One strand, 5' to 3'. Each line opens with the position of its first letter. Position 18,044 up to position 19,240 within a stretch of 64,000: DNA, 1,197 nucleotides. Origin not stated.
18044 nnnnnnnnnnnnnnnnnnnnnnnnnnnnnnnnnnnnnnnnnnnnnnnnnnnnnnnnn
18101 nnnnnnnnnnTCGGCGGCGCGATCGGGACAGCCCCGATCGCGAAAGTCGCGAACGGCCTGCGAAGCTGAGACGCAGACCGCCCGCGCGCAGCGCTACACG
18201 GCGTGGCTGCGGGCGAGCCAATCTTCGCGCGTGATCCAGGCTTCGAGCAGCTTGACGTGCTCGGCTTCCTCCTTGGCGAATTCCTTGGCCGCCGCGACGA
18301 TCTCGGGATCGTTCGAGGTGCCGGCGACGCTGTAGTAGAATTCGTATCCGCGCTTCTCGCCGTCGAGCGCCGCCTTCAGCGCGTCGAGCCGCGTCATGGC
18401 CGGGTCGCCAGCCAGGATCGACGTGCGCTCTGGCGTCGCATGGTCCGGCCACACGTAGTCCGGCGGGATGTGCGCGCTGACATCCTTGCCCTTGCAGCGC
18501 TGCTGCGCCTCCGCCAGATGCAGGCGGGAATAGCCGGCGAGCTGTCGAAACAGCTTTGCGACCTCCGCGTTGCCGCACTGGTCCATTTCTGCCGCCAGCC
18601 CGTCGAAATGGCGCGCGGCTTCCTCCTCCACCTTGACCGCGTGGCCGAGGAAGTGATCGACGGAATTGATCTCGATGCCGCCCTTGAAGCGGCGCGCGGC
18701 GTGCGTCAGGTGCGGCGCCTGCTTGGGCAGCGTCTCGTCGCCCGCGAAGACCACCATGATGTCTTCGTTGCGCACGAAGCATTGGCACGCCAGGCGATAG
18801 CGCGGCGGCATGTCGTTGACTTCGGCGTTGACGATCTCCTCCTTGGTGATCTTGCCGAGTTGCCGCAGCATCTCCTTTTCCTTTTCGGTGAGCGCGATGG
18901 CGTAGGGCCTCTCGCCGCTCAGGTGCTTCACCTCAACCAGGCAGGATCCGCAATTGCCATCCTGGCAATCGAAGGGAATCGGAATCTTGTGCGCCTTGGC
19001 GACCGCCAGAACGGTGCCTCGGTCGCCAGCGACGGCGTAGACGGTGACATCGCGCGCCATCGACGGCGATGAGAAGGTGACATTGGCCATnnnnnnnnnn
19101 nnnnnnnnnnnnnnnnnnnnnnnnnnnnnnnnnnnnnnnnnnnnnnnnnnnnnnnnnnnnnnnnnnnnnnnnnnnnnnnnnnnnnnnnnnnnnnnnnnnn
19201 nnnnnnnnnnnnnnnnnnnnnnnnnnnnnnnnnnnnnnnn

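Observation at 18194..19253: Sigma-54-driven fusion of a long-insert 2Fe-2S ferredoxin with a ferritin/rubrerythrin-like domain, a possible nitrogenase/oxygen-protection factor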

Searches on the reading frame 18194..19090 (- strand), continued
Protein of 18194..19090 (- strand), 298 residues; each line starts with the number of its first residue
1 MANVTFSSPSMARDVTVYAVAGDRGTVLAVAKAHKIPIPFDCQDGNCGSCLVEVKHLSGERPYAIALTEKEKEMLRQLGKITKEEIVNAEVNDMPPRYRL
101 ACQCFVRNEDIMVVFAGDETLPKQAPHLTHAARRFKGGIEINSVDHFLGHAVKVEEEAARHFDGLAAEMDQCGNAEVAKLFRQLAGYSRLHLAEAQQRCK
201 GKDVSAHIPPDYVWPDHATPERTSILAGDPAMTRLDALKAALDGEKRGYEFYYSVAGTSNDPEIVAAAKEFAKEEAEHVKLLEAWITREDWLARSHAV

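Call 14: find_related_loci(query=window:18197-19090:-, collection=genome_contigs, flank=10000)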
Query window:18197-19090:- (298 aa) in genome_contigs; peptide patterns used: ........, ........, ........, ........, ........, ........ (x = any residue, [..] = any of these).
291 stretches matched a pattern; 88 encode a relative of the query (tblastn E <= 1e-3); the best 80 are kept; 80 distinct loci.
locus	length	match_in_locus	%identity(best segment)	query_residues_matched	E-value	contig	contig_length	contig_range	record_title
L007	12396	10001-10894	77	1-298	7e-161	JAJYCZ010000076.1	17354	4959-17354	MAG: Proteobacteria bacterium isolate BP9.bin80 NODE_6177_length_17354_cov_4.074999, whole genome shotgun sequence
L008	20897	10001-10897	77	1-298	6e-160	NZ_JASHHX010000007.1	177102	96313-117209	Rhodoblastus sp. 17X3 7, whole genome shotgun sequence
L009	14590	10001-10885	76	1-295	3e-155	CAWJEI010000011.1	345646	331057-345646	MAG: uncultured Alphaproteobacteria bacterium isolate MFD04780.bin.2.19 genome assembly, contig: contig_282, whole genom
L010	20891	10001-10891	76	1-297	2e-155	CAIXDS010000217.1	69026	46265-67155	MAG: uncultured Acetobacteraceae bacterium isolate B12_bin-0097 genome assembly, contig: bin-0097:217/410, whole genome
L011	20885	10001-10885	75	1-295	2e-153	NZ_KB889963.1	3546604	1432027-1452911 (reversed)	Methylocystis rosea SV97 A3OODRAFT_scaffold1.1, whole genome shotgun sequence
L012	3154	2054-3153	75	1-294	1e-160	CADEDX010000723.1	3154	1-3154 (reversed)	MAG: uncultured Bradyrhizobium sp. isolate Bradyrhizobium sp. RBC079 genome assembly, contig: MAG079_723, whole genome s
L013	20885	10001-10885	75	1-295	3e-153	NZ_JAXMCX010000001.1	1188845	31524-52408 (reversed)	MAG: Methylocystis sp. isolate STL-PRO21 C1.45.fa-1, whole genome shotgun sequence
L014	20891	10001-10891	74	1-297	4e-153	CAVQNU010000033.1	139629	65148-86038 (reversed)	MAG: uncultured Alphaproteobacteria bacterium isolate MFD01223.bin.2.73 genome assembly, contig: contig_51865, whole gen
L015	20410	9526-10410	75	1-295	4e-153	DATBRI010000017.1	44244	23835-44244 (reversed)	MAG TPA_asm: Methylocystis sp. isolate SMAG_U4125 k141_1121511, whole genome shotgun sequence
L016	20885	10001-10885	75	1-295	7e-153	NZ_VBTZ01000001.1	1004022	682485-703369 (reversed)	Methylocystis sp. B8 contig1, whole genome shotgun sequence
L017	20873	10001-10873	76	1-291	5e-153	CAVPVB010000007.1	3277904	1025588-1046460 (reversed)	MAG: uncultured Alphaproteobacteria bacterium isolate MFD00082.bin.1.22 genome assembly, contig: contig_3253, whole geno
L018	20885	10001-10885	75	1-295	9e-153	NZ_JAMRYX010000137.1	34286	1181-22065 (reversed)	Methylocystis suflitae strain NLS-7 NLS7.00137, whole genome shotgun sequence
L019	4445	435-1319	75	1-295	1e-156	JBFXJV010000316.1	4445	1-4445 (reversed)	MAG: Methylocystis sp. isolate CA_2019_TPIn_6 NODE_88028_length_4445_cov_4.512969_TPIn, whole genome shotgun sequence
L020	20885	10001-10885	75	1-295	2e-152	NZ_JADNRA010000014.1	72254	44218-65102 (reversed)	Methylocystis sp. L43 MCYSTISL43_contig0014, whole genome shotgun sequence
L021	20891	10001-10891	73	1-297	1e-152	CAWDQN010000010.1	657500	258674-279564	MAG: uncultured Alphaproteobacteria bacterium isolate MFD01223.bin.2.90 genome assembly, contig: contig_2904, whole geno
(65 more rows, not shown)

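Call 48: find_encoding_contigs(protein=P0002, flank=10000, max_places=3)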
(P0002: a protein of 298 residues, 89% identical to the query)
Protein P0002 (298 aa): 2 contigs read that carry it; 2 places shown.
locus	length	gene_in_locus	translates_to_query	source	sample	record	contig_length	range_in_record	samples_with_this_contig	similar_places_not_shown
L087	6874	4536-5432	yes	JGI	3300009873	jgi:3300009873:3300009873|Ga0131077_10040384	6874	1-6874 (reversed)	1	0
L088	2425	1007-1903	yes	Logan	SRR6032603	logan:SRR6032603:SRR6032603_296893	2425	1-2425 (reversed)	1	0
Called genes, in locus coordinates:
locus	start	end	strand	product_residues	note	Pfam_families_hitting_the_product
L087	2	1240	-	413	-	?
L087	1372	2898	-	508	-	PF00148:Oxidored_nitro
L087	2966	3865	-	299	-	PF00142:Fer4_NifH, PF01656:CbiA, PF02374:ArsA_ATPase (weak), PF10609:ParA (faint), PF13614:AAA_31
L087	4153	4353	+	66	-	-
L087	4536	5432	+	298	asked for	PF00111:Fer2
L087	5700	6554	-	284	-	PF13289:SIR2_2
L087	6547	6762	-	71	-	PF06988:NifT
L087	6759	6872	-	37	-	?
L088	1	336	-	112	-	?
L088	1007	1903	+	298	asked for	PF00111:Fer2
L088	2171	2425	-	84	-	?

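Call 49: find_encoding_contigs(protein=P0003, flank=10000, max_places=3)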
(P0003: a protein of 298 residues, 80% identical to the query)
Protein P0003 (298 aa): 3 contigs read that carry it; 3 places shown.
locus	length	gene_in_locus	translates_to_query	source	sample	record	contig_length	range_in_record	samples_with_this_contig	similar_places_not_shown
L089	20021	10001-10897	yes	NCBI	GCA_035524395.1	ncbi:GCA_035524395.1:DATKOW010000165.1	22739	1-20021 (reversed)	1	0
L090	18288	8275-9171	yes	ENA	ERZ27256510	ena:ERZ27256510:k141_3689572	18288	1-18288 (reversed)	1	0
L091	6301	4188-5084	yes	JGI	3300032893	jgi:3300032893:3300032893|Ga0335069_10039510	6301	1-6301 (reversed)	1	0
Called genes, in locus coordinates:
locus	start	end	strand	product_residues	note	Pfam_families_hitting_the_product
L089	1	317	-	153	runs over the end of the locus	PF07811:TadE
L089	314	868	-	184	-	PF07811:TadE (weak)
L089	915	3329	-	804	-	-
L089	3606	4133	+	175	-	PF01475:FUR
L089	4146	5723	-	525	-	PF13727:CoA_binding_3, PF02397:Bac_transf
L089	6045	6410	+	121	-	-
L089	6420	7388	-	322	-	PF03741:TerC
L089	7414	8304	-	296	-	PF01145:Band_7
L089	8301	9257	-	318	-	PF01145:Band_7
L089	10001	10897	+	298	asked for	PF00111:Fer2, PF02915:Rubrerythrin (faint)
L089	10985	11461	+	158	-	PF02915:Rubrerythrin (faint)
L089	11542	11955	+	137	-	-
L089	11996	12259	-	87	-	-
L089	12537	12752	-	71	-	-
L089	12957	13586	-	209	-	PF00625:Guanylate_kin, PF13671:AAA_33 (faint)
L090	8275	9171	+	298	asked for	PF00111:Fer2, PF02915:Rubrerythrin (faint)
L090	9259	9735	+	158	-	PF02915:Rubrerythrin (faint)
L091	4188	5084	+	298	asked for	PF00111:Fer2, PF02915:Rubrerythrin (faint)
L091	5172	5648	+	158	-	PF02915:Rubrerythrin (faint)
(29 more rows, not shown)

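Call 54: predict_structure(alignment_id=A1)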
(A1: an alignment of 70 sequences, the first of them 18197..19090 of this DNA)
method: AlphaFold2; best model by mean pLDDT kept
length: 298 residues; sequences in the alignment: 70
mean_pLDDT: 74.2   pTM: 0.51
mean pLDDT of the five models: 74.2, 73.1, 67.5, 62.9, 62.7
residues with pLDDT >= 90: 2; 70-90: 215; 50-70: 51; < 50: 30
segments of 3 or more residues with pLDDT < 50: 43-46, 124-138, 216-225
pLDDT, mean of each block of 10 residues (from residue 1): 76 75 70 72 50 76 76 81 87 83 73 74 50 48 80 85 86 87 88 85 63 47 51 82 79 80 85 84 84 70
secondary structure, 60 per line:
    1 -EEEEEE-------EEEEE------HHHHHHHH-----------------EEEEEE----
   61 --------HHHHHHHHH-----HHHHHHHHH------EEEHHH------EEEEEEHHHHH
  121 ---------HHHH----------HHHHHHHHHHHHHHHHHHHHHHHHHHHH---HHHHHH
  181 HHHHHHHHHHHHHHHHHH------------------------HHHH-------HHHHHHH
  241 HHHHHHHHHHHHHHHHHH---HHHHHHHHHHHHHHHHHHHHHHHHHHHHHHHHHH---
elements in order: E2-7 E15-19 H26-33 E51-56 H69-77 H83-91 E98-100 E110-115 H116-120 H130-133 H144-171 H175-198 H223-226 H234-258 H262-295

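Call 57: fold_search(model_id=the predicted structure, library=pdb)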
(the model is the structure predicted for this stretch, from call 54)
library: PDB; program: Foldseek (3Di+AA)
matches with E <= 10: 730; with E <= 0.001: 14
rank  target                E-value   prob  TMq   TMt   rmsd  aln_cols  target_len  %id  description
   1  9cu1_N                1.3e-08  1.00  0.33  0.73   3.6       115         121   51  Azotobacter vinelandii filamentous 2:2:1 MoFeP:FeP:FeSII-Complex (termini; C1 symmetry) (released 2025-01-15)
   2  8rho_A                5.8e-08  1.00  0.29  0.60   5.3       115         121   52  [2Fe:2S] ferredoxin FeSII from Azotobacter vinelandii, reduced form (released 2025-01-01)
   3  5ffi_A                1.5e-07  1.00  0.23  0.48  10.3       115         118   52  [2Fe:2S] ferredoxin FeSII from Azotobacter vinelandii (released 2016-01-13)
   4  6yav_E                1.9e-07  1.00  0.27  0.63   4.8       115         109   49  Structure of FeSII (Shethna) protein from Azotobacter vinelandii (released 2021-03-31)
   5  5ffi_E                2.0e-07  1.00  0.26  0.65   4.5       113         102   50  [2Fe:2S] ferredoxin FeSII from Azotobacter vinelandii (released 2016-01-13)
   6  2oh3                  3.5e-07  1.00  0.40  0.74   3.3       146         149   36  Crystal structure of COG1633: Uncharacterized conserved protein (ZP_00055496.1) from Magnetospirillum magnetotacticum MS (released 2007-01-23)
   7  5ffi_B                6.2e-07  1.00  0.23  0.49  10.4       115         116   51  [2Fe:2S] ferredoxin FeSII from Azotobacter vinelandii (released 2016-01-13)
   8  5ffi_D                6.2e-07  1.00  0.23  0.48  10.3       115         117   51  [2Fe:2S] ferredoxin FeSII from Azotobacter vinelandii (released 2016-01-13)
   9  5frt_A                6.5e-07  1.00  0.23  0.47  10.3       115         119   52  Structure of the FeSII (shethna) protein of Azotobacter vinelandii (released 2016-01-13)
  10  5ffi_C                7.3e-07  1.00  0.23  0.49  10.3       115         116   51  [2Fe:2S] ferredoxin FeSII from Azotobacter vinelandii (released 2016-01-13)
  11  5frt_E                9.4e-07  1.00  0.26  0.62   4.4       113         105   48  Structure of the FeSII (shethna) protein of Azotobacter vinelandii (released 2016-01-13)
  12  9iey_A                9.9e-07  1.00  0.25  0.62   4.7       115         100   44  DTH-treated FeSII from Azotobacter beijerinckii (released 2026-03-04)
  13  9iez_B                1.5e-06  1.00  0.25  0.66   4.3       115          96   46  FeSII from Azotobacter beijerinckii (released 2026-03-04)
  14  9iez_A                3.6e-06  1.00  0.25  0.63   5.0       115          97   45  FeSII from Azotobacter beijerinckii (released 2026-03-04)
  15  1z6o_A                1.9e-03  1.00  0.33  0.44   6.3       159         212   19  Crystal Structure of Trichoplusia ni secreted ferritin (released 2005-05-24)
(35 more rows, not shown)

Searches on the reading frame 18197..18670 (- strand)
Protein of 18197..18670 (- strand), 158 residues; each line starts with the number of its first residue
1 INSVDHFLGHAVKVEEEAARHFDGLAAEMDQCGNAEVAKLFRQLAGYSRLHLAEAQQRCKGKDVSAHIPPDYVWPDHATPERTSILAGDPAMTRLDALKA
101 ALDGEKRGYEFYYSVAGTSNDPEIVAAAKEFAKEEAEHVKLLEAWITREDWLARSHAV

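Call 67: search_solved_structures(query=A2, max_evalue=1, show_alignments=5)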
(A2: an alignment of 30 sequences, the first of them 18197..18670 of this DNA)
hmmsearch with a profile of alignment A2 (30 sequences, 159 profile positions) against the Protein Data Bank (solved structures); distinct sequences matched with E-value up to 1: 36.
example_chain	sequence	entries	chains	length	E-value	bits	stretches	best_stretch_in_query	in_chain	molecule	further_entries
2oh3_A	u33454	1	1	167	4.1e-33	117.8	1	3-148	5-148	COG1633: Uncharacterized conserved protein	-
1vjx_A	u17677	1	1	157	2.3e-06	30.9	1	3-142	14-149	putative ferritin-like diiron-carboxylate protein TM1526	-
2fzf_A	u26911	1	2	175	6.7e-05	26.1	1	95-146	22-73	hypothetical protein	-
6suw_A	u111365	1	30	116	0.00046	23.4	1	92-151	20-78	Uncharacterized protein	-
6sv1_A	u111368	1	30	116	0.00066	22.9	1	92-151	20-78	Encapsulated Ferritin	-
3k6c_A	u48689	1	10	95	0.0009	22.5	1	100-147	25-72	Uncharacterized protein NE0167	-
7udj_H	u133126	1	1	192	0.00098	22.3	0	16-47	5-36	De novo designed helical repeat protein RPB_PEW3_R4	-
9onm_A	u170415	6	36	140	0.001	22.3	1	4-46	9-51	Rubrerythrin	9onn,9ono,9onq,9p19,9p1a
4di0_A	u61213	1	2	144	0.0011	22.1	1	4-46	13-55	Rubrerythrin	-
8fuh_A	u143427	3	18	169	0.0021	21.2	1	4-46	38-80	Rubrerythrin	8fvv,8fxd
9onr_A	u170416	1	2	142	0.0023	21.1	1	4-46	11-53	Rubrerythrin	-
5da5_A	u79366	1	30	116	0.0024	21.1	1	92-151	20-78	Rru_A0973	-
33bf_A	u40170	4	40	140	0.0041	20.3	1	92-151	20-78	Encapsulated ferritin-like protein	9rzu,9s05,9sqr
5l89_A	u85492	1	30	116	0.0043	20.3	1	91-151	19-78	Rru_A0973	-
7s5k_A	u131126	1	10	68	0.006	19.8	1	100-151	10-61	EncB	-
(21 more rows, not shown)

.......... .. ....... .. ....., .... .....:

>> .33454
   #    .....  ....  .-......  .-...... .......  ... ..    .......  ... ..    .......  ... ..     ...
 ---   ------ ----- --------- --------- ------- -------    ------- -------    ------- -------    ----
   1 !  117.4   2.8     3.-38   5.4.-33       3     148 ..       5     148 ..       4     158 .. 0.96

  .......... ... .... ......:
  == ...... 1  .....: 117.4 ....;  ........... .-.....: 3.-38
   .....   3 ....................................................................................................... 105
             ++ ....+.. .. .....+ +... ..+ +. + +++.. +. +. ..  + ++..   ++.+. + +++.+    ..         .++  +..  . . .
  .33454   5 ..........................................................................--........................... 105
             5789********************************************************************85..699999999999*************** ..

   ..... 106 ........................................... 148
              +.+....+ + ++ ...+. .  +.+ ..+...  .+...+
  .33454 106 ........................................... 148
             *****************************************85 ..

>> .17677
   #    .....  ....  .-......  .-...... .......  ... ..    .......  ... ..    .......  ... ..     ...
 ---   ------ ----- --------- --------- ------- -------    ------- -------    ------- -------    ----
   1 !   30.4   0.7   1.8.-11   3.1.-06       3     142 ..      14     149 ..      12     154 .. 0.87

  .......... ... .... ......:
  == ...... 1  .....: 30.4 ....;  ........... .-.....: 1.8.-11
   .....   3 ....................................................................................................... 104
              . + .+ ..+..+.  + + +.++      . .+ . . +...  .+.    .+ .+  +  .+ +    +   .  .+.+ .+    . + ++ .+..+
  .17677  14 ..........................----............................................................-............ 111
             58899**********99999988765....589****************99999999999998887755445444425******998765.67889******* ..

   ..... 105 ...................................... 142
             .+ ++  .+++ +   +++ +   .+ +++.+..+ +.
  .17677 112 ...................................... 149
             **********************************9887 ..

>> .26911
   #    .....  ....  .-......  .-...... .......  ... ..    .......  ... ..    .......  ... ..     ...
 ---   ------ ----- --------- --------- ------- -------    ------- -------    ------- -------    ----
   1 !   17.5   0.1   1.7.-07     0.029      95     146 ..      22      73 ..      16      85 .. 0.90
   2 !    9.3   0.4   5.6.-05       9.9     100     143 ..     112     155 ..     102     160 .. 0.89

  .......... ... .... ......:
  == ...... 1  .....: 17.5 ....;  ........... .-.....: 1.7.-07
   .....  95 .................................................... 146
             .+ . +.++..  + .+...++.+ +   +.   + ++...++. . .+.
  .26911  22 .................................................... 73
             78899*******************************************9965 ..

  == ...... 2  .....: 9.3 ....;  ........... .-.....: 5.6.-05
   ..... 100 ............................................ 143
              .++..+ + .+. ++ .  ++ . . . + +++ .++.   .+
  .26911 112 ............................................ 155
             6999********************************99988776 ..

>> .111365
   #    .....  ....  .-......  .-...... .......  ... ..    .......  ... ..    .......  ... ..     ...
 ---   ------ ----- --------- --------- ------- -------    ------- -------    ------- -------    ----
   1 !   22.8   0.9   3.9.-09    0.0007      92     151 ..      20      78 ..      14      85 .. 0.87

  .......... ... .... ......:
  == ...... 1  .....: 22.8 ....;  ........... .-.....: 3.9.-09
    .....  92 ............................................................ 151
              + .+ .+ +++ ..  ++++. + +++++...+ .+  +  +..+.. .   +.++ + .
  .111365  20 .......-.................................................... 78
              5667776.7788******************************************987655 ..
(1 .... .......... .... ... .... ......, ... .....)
